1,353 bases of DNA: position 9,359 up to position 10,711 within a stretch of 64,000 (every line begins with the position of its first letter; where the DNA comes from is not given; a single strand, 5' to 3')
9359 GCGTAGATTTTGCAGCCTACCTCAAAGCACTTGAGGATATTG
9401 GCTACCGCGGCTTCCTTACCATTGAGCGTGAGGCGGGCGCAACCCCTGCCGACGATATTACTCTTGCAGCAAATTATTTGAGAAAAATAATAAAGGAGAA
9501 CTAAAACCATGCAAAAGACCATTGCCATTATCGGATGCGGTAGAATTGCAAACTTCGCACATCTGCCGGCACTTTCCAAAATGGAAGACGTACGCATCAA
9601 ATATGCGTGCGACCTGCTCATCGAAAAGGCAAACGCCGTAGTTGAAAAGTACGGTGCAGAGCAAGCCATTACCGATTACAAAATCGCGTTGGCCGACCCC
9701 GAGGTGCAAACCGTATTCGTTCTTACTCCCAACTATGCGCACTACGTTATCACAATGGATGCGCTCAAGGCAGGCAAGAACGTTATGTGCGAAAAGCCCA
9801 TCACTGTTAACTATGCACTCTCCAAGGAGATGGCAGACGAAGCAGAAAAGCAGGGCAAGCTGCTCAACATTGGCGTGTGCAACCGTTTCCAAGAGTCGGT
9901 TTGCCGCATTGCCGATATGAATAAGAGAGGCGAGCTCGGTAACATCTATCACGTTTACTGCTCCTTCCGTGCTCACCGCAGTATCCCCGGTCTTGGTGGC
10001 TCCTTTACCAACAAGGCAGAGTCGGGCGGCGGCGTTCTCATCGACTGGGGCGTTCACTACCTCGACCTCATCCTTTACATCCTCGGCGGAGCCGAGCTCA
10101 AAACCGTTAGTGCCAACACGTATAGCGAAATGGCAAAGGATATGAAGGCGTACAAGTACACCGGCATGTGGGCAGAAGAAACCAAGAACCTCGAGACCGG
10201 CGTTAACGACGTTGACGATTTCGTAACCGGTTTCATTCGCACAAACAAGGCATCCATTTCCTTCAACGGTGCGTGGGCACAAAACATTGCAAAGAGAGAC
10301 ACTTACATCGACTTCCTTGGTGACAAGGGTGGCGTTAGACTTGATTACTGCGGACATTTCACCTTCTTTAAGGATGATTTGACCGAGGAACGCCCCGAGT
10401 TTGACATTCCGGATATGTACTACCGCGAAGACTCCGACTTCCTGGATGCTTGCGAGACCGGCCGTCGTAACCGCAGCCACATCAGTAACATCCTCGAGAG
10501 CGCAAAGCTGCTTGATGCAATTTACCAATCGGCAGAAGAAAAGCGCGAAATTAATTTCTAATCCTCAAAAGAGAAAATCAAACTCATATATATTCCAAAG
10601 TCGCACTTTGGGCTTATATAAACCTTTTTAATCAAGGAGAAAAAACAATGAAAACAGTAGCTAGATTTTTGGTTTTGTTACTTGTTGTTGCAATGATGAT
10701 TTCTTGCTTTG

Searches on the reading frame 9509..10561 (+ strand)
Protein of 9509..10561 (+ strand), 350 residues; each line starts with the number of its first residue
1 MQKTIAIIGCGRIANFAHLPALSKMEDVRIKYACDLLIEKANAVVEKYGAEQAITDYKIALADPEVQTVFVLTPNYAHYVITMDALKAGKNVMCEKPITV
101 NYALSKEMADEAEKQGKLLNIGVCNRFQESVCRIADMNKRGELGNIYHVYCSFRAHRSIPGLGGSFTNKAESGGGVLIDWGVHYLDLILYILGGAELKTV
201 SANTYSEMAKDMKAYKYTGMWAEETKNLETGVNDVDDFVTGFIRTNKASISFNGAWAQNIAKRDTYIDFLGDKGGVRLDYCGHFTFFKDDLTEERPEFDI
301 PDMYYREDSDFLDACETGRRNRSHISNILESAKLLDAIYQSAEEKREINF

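Call 76: search_protein_families(library=pfam, proteins=[window:9509-10561:+], max_evalue=0.00001)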
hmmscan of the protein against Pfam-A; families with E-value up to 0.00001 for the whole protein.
window:9509-10561:+ (350 aa): 3 families
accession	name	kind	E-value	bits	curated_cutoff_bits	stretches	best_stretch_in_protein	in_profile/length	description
PF01408.29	GFO_IDH_MocA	-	8.7e-25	88.2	24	1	4-122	2-119/120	Oxidoreductase family, NAD-binding Rossmann fold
PF22725.1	GFO_IDH_MocA_C3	-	5.1e-16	59.2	27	1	134-276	4-123/124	GFO/IDH/MocA C-terminal domain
PF02894.22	GFO_IDH_MocA_C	-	8.3e-13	49.1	22.9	1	139-349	5-217/218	Oxidoreductase family, C-terminal alpha/beta domain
